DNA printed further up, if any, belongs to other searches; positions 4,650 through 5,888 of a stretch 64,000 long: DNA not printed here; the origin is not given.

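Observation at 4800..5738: A24 (TadV/CpaA-like) prepilin-peptidase homologue translationally coupled to radical-SAM enzymes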

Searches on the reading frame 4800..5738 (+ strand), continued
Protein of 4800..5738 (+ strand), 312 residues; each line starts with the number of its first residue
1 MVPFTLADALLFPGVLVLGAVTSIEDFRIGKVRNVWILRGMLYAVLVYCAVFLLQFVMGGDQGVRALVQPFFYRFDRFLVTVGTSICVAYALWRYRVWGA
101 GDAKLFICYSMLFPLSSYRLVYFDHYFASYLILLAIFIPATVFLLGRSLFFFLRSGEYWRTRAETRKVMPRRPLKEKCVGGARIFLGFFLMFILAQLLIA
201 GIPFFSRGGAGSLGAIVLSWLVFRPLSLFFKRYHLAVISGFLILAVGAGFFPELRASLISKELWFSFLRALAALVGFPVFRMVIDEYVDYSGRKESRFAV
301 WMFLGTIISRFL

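Call 35: search_protein_families(library=ncbifam, proteins=[L058:9971-11008:+, L058:9528-9971:+, L058:11022-12179:+, L058:12192-13580:+, L024:9992-11227:+, L007:10001-10876:+, L004:8190-9257:+, L004:9257-9742:+], max_evalue=0.01)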
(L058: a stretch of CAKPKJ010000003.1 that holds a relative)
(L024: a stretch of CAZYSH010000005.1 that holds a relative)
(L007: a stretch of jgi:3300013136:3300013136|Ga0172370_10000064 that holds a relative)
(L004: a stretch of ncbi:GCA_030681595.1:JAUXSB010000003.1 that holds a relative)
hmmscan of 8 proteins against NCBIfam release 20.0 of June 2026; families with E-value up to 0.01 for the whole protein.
L058:9971-11008:+ (345 aa): 0 families

L058:9528-9971:+ (147 aa): 2 families
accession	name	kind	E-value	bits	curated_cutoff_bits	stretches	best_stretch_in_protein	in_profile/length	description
TIGR03976.1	chp_LLNDYxLRE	equivalog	4.8e-13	49.3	50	1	16-99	1-87/90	His-Xaa-Ser system protein HxsD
NF038315.1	HxsD_rel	equivalog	2.8e-05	24.2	41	1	16-74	3-60/62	HxsD-like protein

L058:11022-12179:+ (385 aa): 38 families (the best 25 are shown)
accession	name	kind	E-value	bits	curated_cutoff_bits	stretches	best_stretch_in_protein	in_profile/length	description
TIGR03977.1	rSAM_pair_HxsC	equivalog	1.7e-98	329.2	267.9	1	82-373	3-292/292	His-Xaa-Ser system radical SAM maturase HxsC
NF038332.1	rSAM_rare_HxsC4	exception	1.7e-18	66.9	500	1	102-306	12-214/335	radical SAM protein HxsC4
TIGR04250.1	SCM_rSAM_ScmE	equivalog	7.5e-14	51.4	400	1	108-304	7-197/358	SynChlorMet cassette radical SAM/SPASM protein ScmE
NF050035.1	rSAM_WgK_link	exception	5.6e-13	48.6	650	1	108-295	13-193/367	radical SAM/SPASM peptide maturase WgkB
TIGR02668.1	moaA_archaeal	equivalog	1e-12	47.6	325.25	1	108-313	14-213/303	GTP 3',8-cyclase MoaA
NF001199.0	PRK00164.2-1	equivalog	4e-12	45.9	231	1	108-313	16-216/308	GTP 3',8-cyclase MoaA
TIGR04055.1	rSAM_NirJ2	equivalog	3.8e-11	43.1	500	1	110-298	6-186/326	putative heme d1 biosynthesis radical SAM protein NirJ2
TIGR02666.1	moaA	equivalog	1.1e-10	41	284.05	1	108-297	14-205/336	GTP 3',8-cyclase MoaA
TIGR04545.1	rSAM_ahbD_hemeb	equivalog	2e-10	40.6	500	1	109-296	5-185/339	heme b synthase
NF041298.1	rSAM_mat_DynA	equivalog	2e-10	40.2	450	1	108-308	5-208/356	dynobactin maturation radical SAM/SPASM protein DynA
NF049973.1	radical_Rv1681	equivalog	2.1e-10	40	380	1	113-271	81-234/326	Rv1681 family radical SAM protein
TIGR04053.2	TIGR04053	equivalog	2e-09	37.2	395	1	111-314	15-214/366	TIGR04053 family radical SAM/SPASM domain-containing protein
NF045702.1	rSAM_GDGT_ether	equivalog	1.5e-08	33.8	450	1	107-297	89-279/486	tetraether lipid synthase Tes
TIGR02493.1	PFLA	equivalog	2.2e-08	33.8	231.75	1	108-293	19-205/235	pyruvate formate-lyase-activating protein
TIGR04251.1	SCM_rSAM_ScmF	equivalog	3e-08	33.4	400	1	110-270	10-168/353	SynChlorMet cassette radical SAM/SPASM protein ScmF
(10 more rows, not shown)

L058:12192-13580:+ (462 aa): 60 families (the best 25 are shown)
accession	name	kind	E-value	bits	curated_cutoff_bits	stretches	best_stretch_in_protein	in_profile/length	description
TIGR03978.1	rSAM_paired_1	equivalog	4.5e-156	520.2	370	1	4-461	1-466/466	His-Xaa-Ser system radical SAM maturase HxsB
NF047865.1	rSAM_PapB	equivalog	4e-43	147.9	340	1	88-421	7-325/330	PapB family radical SAM/SPASM ranthipeptide maturase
TIGR04064.1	rSAM_nif11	equivalog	1.7e-39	135.8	518.7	1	6-446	4-432/459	nif11-like peptide radical SAM maturase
TIGR04068.1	rSAM_ocin_clost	equivalog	2e-33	116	500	1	6-434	11-440/462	Cys-rich peptide radical SAM maturase CcpM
TIGR03974.1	rSAM_six_Cys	equivalog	5.3e-33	114.6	425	1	32-434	45-436/451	thioether cross-link-forming SCIFF peptide maturase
TIGR03942.1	sulfatase_rSAM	equivalog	7e-33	114.2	349.45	1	89-425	6-337/363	anaerobic sulfatase maturase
NF040492.1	not_ScfB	exception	8.4e-33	113.9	855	1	32-434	48-435/450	ScfB-related radical SAM/SPASM orphan maturase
TIGR03906.1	quino_hemo_SAM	equivalog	1e-32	113.4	453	1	87-375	97-381/467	quinohemoprotein amine dehydrogenase maturation protein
NF041298.1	rSAM_mat_DynA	equivalog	4.6e-30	104.8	450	1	92-412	9-321/356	dynobactin maturation radical SAM/SPASM protein DynA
TIGR04163.1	rSAM_cobopep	equivalog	1.4e-27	96.5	375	1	26-450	13-422/428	peptide-modifying radical SAM enzyme CbpB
TIGR04083.1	rSAM_pep_methan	hypoth_equivalog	5.1e-24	84.9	300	1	91-445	7-341/376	TIGR04083 family peptide-modifying radical SAM enzyme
NF038107.1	rSAM_NF038107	equivalog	1e-21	77.2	600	1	10-234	11-242/444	Cys-every-fifth radical SAM/SPASM peptide maturase CefB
NF041718.1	rSAM_phane_AMC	equivalog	6.1e-21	74.8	425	1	92-410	14-324/362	cyclophane-forming radical SAM peptide maturase AmcB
TIGR04115.1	rSAM_Cxxx_rpt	equivalog_domain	1e-20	74.5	350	1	87-409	5-325/359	radical SAM peptide maturase, CXXX-repeat target family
NF035951.1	rSAM_RumMC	equivalog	5.5e-20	71.5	720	1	11-226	39-260/510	RumMC family radical SAM sactipeptide maturase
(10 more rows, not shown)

L024:9992-11227:+ (411 aa): 0 families

L007:10001-10876:+ (291 aa): 0 families

L004:8190-9257:+ (355 aa): 0 families

L004:9257-9742:+ (161 aa): 4 families
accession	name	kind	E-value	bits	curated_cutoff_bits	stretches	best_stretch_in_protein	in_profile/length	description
TIGR00540.1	TPR_hemY_coli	hypoth_equivalog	0.0013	17.6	142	1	53-118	313-378/385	heme biosynthesis-associated TPR protein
TIGR01640.1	F_box_assoc_1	domain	0.0029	17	37.9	1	35-119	71-153/232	F-box family protein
NF033920.0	C39_PA2778_fam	equivalog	0.0037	16.7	150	1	49-116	177-241/255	PA2778 family cysteine peptidase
TIGR02552.1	LcrH_SycD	equivalog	0.0089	15.8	104.8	0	59-116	13-69/136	SycD/LcrH family type III secretion system chaperone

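Call 52: fold_search(model_id=the predicted structure, library=pdb)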
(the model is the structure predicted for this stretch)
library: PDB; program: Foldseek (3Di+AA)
matches with E <= 10: 171; with E <= 0.001: 0
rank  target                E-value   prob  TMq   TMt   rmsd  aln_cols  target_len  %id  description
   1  7yrq_A                2.7e-01  0.12  0.14  0.08  30.9       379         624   16  Cryo-EM structure of human Peroxisomal ABC Transporter ABCD1 (released 2023-03-22)
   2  9o9d_B                2.8e-01  0.14  0.14  0.09  28.1       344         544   13  Transporter associated with antigen processing (TAP) EQ mutant bound to the viral protein bUL49.5 in the outward-facin (released 2025-09-10)
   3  7shm_B                5.1e-01  0.10  0.14  0.09  27.0       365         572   13  Cryo-EM structure of ATP-bound human peroxisomal fatty acid transporter ABCD1 (released 2021-11-03)
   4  7shm_A                5.6e-01  0.09  0.14  0.09  27.0       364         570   13  Cryo-EM structure of ATP-bound human peroxisomal fatty acid transporter ABCD1 (released 2021-11-03)
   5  9ngj_A                7.3e-01  0.07  0.13  0.08  29.3       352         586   16  CryoEM structure of human ABCD3 bound to Phytanoyl-CoA (released 2025-12-17)
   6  4uvm                  8.3e-01  0.08  0.13  0.09  25.3       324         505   14  In meso crystal structure of the POT family transporter PepTSo (released 2015-02-04)
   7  8chb_A                8.7e-01  0.09  0.14  0.09  29.0       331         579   11  Inward-facing conformation of the ABC transporter BmrA C436S/A582C cross-linked mutant (released 2023-12-20)
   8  7p3r_A                8.7e-01  0.08  0.13  0.12  34.2       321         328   11  Helical structure of the toxin MakA from Vibrio cholera (released 2022-02-23)
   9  9f63                  9.5e-01  0.08  0.12  0.10  26.7       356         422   12  Crystal structure of Saccharomyces cerevisiae pH nine-sensitive protein 1 (PNS1) (released 2024-05-15)
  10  8dmm_A                9.9e-01  0.06  0.14  0.09  27.3       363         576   11  Structure of the vanadate-trapped MsbA bound to KDL (released 2022-12-14)
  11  28vj_B                1.1e+00  0.10  0.17  0.15  24.7       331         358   14  NorA bound to miniprotein I-23 (released 2026-04-08)
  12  7vwc_B                1.1e+00  0.06  0.13  0.08  29.0       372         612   14  Cryo-EM structure of human very long-chain fatty acid ABC transporter ABCD1 (released 2022-05-18)
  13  9ocj_B                1.3e+00  0.08  0.15  0.10  28.1       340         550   14  Transporter associated with antigen processing (TAP) bound to the viral protein CPXV012 in the outward-facing open sta (released 2025-09-10)
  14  9bd7_A                1.3e+00  0.06  0.13  0.08  27.6       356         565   14  PaMsbA in an open, outward conformation (released 2025-09-03)
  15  7sgr_B                1.8e+00  0.06  0.13  0.08  29.4       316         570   14  Structure of hemolysin A secretion system HlyB/D complex (released 2022-09-14)
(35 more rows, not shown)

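Call 57: search_protein_families(library=pfam, proteins=[L058:9971-11008:+, L024:9992-11227:+, L073:9995-11197:+], max_evalue=10)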
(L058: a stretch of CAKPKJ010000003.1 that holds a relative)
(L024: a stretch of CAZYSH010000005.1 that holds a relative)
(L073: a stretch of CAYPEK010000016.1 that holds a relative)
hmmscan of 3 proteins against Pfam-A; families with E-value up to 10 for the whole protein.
L058:9971-11008:+ (345 aa): 1 family
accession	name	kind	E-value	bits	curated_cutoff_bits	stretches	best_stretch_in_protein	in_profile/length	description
PF01478.23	Peptidase_A24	-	1.2e-06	29.4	26.5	1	9-120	2-102/104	Type IV leader peptidase family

L024:9992-11227:+ (411 aa): 2 families
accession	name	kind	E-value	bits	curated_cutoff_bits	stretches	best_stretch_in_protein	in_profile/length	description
PF01478.23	Peptidase_A24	-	0.0003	21.7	26.5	1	11-149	3-101/104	Type IV leader peptidase family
PF17382.7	Ycf70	-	0.11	13.4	25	1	174-223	7-56/89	Uncharacterized Ycf70-like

L073:9995-11197:+ (400 aa): 4 families
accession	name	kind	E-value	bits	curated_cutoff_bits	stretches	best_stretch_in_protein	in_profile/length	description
PF01478.23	Peptidase_A24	-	0.00021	22.1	26.5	1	17-142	4-102/104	Type IV leader peptidase family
PF24358.1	ABCC10_N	-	0.57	10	26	1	92-143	113-164/200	ABCC10 N-terminal domain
PF08510.17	PIG-P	-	1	9.7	39.3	1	106-174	18-86/121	PIG-P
PF14163.11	SieB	-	7.5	6.6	26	1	108-158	8-60/147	Super-infection exclusion protein B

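Call 72: search_protein_representatives(alignment_id=A1)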
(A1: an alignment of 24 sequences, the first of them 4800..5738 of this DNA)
Query: 24 sequences, 316 profile positions. Proteins with E-value up to 0.001 (for the whole library): 1394; up to 1e-10: 993; up to 1e-30: 258. The best 150 are listed.
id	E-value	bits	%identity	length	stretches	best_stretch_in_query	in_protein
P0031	1.7e-116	405.5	-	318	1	5-316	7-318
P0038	9.6e-111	386.6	-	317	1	1-316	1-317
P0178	4.2e-109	381.2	-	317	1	1-316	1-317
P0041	4.7e-105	367.9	-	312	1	3-316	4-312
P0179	5.4e-97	341.4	-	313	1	7-316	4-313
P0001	4.0e-96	338.5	-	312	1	3-316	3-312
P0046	6.4e-96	337.9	-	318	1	6-315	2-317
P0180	7.0e-96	337.7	-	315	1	4-315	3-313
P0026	1.4e-94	333.5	-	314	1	2-316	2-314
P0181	1.6e-94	333.3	-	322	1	4-315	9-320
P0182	5.2e-94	331.6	-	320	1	6-315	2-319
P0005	1.6e-93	330.0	-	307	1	4-315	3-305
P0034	1.1e-92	327.3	-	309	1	2-315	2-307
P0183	1.7e-92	326.7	-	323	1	3-316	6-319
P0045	1.9e-92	326.5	-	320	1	1-316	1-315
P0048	1.4e-83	297.3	-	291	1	7-316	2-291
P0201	5.5e-77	275.7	-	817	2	5-202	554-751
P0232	6.4e-52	193.3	-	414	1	7-315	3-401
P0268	8.5e-44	166.6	-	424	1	5-314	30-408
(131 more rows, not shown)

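Call 76: search_protein_families(library=pfam, proteins=[L012:6761-7684:+, L014:6742-7668:+, L004:5343-6275:+], max_evalue=0.1)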
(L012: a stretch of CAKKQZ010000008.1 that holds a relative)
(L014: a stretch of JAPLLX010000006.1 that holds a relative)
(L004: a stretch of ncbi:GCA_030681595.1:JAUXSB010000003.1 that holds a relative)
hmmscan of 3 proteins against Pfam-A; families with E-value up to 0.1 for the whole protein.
L012:6761-7684:+ (307 aa): 0 families

L014:6742-7668:+ (308 aa): 0 families

L004:5343-6275:+ (310 aa): 5 families
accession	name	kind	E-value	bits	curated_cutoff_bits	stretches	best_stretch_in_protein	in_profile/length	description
PF04055.27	Radical_SAM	-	2.6e-26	93.2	29.5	1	7-159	1-163/166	Radical SAM superfamily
PF13344.12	Hydrolase_6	-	2.8e-07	30.9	27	1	45-102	4-59/101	Haloacid dehalogenase-like hydrolase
PF13353.11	Fer4_12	-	0.00055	20.7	22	1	13-89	15-98/137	4Fe-4S single cluster domain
PF00702.32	Hydrolase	-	0.061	14.1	26.4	1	40-101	83-134/191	haloacid dehalogenase-like hydrolase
PF10566.15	Glyco_hydro_97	-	0.098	12.5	32.5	0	24-96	26-112/275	Glycoside hydrolase 97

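Call 83: search_dna_similar(query=L058:12192-13580:+, collection=plasmids, mode=protein, max_evalue=1e-20, max_rows=12)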
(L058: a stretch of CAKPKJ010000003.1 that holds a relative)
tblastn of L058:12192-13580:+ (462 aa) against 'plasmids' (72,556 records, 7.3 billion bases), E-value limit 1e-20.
Records with a match: 409; places in all: 410; records where one place covers at least 80% of the query: 385.
Best place of each record, by identity: <60% 409.
By first word of the organism name: Klebsiella 316; Rhizobium 27; Agrobacterium 25; Sinorhizobium 6; Mesorhizobium 4; Paracoccus 4; Novosphingobium 3; Aeromonas 2; Sphingobium 2; Roseomonas 2; and 16 more.
By predicted mobility (MOB-suite, as given by PLSDB): conjugative 323; non-mobilizable 79; mobilizable 7.
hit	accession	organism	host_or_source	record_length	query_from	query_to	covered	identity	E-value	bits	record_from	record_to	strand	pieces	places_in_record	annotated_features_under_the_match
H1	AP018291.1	Calothrix sp. NIES-4105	-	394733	19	461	96%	37.6%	4e-88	301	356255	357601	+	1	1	radical SAM domain-containing protein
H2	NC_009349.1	Aeromonas salmonicida subsp. salmonicida A449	-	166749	19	462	96%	36.9%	6e-89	303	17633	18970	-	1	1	hxsB: His-Xaa-Ser system radical SAM maturase HxsB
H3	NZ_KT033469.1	Aeromonas salmonicida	-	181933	19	462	96%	36.9%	6e-89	303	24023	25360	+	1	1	hxsB: His-Xaa-Ser system radical SAM maturase HxsB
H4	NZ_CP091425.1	Methylobacter sp. YRD-M1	isolate,wetland soil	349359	19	461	96%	37.0%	8e-91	309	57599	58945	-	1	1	hxsB: His-Xaa-Ser system radical SAM maturase HxsB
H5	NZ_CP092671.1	Leptospira interrogans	Homo sapiens,blood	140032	55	462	88%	39.7%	8e-84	288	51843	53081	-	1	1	hxsB: His-Xaa-Ser system radical SAM maturase HxsB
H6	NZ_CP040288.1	Nostoc sp. C057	Phaeoceros,pure culture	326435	19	462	96%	36.4%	2e-85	293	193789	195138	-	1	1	hxsB: His-Xaa-Ser system radical SAM maturase HxsB | hxsC: His-Xaa-Ser system radical SAM maturase HxsC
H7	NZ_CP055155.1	Adhaeribacter swui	Cell culture,Mud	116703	55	461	88%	39.1%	5e-83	286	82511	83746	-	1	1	hxsB: His-Xaa-Ser system radical SAM maturase HxsB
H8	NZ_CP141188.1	Hymenobacter sp. GOD-10R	single cell,Crepidiastrum sonchifolium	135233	19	462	96%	35.2%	9e-81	280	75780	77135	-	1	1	hxsB: His-Xaa-Ser system radical SAM maturase HxsB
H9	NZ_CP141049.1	Microvirga lotononidis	-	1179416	55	461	88%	38.0%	1e-98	331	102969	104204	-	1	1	none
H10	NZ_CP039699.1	Novosphingobium sp. EMRT-2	cell,freshwater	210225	55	460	88%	37.8%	7e-91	309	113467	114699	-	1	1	hxsB: His-Xaa-Ser system radical SAM maturase HxsB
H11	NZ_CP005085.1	Sphingobium sp. TKS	-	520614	19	460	96%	34.2%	5e-83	286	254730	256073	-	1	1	hxsB: His-Xaa-Ser system radical SAM maturase HxsB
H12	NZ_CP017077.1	Novosphingobium resinovorum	single cell,soil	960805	55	460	88%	37.1%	9e-85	291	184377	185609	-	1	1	hxsB: His-Xaa-Ser system radical SAM maturase HxsB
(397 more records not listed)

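Call 86: get_annotated_region(hit=H4, flank=5000)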
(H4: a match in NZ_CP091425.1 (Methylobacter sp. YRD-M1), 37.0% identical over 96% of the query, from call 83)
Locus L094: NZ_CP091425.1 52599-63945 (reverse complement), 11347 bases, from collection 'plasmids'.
description: Methylobacter sp. YRD-M1 plasmid unnamed1, complete sequence
organism: Methylobacter sp. YRD-M1 (NCBI taxid 2911520)
taxonomy: Bacteria; Pseudomonadota; Gammaproteobacteria; Methylococcales; Methylococcaceae; Methylobacter; Methylobacter sp. YRD-M1
host: -; source: isolate,wetland soil; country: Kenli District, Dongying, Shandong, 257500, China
typing (MOB-suite, as given by PLSDB): non-mobilizable
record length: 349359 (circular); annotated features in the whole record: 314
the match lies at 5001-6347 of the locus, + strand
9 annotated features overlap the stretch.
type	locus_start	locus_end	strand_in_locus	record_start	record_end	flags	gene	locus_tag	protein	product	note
CDS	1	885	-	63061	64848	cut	-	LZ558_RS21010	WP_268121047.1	AAA family ATPase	-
CDS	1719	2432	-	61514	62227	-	-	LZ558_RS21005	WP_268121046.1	hypothetical protein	-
CDS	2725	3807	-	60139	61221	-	-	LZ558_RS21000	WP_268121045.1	DUF3644 domain-containing protein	-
CDS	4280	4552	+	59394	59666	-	-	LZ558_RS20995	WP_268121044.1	hypothetical protein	-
CDS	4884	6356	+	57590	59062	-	hxsB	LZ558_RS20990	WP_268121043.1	His-Xaa-Ser system radical SAM maturase HxsB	-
CDS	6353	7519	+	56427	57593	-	hxsC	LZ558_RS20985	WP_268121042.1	His-Xaa-Ser system radical SAM maturase HxsC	-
CDS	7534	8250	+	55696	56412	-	-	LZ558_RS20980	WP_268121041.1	thermonuclease family protein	-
CDS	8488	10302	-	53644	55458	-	-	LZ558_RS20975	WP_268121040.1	hypothetical protein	-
CDS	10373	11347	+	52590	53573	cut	-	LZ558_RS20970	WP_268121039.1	PDDEXK nuclease domain-containing protein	-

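Call 87: get_annotated_region(hit=H2, flank=4000)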
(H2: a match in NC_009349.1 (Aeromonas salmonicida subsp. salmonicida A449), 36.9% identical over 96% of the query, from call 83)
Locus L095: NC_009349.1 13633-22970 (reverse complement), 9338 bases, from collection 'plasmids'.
description: Aeromonas salmonicida subsp. salmonicida A449 plasmid 4, complete sequence
organism: Aeromonas salmonicida subsp. salmonicida A449 (NCBI taxid 382245)
taxonomy: Bacteria; Pseudomonadota; Gammaproteobacteria; Aeromonadales; Aeromonadaceae; Aeromonas; Aeromonas salmonicida; Aeromonas salmonicida subsp. salmonicida A449
host: -; source: -; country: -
typing (MOB-suite, as given by PLSDB): conjugative; replicon rep_cluster_71; relaxase MOBH,MOBH; mating-pair formation MPF_F
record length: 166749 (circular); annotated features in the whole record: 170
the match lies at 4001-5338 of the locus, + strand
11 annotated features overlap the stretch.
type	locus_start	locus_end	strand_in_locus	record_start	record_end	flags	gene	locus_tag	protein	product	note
CDS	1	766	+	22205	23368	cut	-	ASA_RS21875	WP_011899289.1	KorB domain-containing protein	-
CDS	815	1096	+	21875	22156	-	-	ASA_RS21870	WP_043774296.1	helix-turn-helix domain-containing protein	-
CDS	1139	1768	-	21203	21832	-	-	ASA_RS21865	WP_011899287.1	type I restriction endonuclease subunit M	-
CDS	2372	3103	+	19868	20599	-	-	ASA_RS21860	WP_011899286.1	hypothetical protein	-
CDS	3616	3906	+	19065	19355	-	hxsD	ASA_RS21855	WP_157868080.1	His-Xaa-Ser system protein HxsD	-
CDS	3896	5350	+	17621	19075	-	hxsB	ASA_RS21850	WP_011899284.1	His-Xaa-Ser system radical SAM maturase HxsB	-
CDS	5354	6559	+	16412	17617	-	hxsC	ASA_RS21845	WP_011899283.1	His-Xaa-Ser system radical SAM maturase HxsC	-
CDS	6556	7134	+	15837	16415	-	hxsA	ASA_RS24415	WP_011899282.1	His-Xaa-Ser repeat protein HxsA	-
CDS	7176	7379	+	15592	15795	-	-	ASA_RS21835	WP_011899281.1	DUF5334 family protein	-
CDS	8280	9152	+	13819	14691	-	-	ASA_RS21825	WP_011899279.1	TnsA endonuclease N-terminal domain-containing protein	-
CDS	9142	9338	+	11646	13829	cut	-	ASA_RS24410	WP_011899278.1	hypothetical protein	-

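Call 98: search_protein_families(library=padloc, proteins=[window:4800-5738:+, L058:9971-11008:+, L058:11022-12179:+], max_evalue=0.001)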
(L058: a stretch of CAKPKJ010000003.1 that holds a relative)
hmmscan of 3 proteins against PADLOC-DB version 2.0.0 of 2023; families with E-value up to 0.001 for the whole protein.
window:4800-5738:+ (312 aa): 0 families

L058:9971-11008:+ (345 aa): 0 families

L058:11022-12179:+ (385 aa): 1 family
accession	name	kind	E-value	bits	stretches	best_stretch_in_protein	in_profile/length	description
PDLC02903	pVip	-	3.3e-11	41.1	1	110-283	6-171/257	Viperins not associated with kinases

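Call 107: search_protein_families(library=pfam, proteins=[P0201, P0268, P0232], max_evalue=0.01)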
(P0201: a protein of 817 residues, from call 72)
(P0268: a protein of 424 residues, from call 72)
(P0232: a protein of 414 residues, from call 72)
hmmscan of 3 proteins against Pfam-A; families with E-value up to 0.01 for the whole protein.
P0201 (817 aa): 1 family
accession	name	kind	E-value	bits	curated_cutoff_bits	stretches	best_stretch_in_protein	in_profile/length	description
PF13231.12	PMT_2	-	3.5e-06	27.8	26.1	1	109-244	24-158/160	Dolichyl-phosphate-mannose-protein mannosyltransferase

P0268 (424 aa): 1 family
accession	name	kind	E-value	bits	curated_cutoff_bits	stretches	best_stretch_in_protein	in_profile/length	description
PF01478.23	Peptidase_A24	-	0.0016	19.3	26.5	1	41-159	4-89/104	Type IV leader peptidase family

P0232 (414 aa): 1 family
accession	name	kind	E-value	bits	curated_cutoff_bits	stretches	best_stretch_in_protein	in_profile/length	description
PF01478.23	Peptidase_A24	-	1.9e-05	25.5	26.5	1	11-146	3-98/104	Type IV leader peptidase family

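Call 109: find_related_loci(query=A1, collection=viral_contigs, flank=8000)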
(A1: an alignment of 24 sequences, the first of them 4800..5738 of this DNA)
Query A1 (312 aa) in viral_contigs; peptide patterns used: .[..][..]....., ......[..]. (x = any residue, [..] = any of these).
37 stretches matched a pattern, but none encodes a relative of the query by tblastn (E <= 1e-3).

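Call 110: find_encoding_contigs(protein=P0053, flank=5000, max_places=3)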
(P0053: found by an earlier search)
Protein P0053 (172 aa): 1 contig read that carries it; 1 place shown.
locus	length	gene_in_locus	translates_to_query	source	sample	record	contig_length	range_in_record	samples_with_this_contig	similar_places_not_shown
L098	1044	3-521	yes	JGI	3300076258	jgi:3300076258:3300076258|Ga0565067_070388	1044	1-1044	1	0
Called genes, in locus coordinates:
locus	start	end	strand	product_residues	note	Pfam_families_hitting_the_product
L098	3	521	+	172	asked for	?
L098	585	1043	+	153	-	?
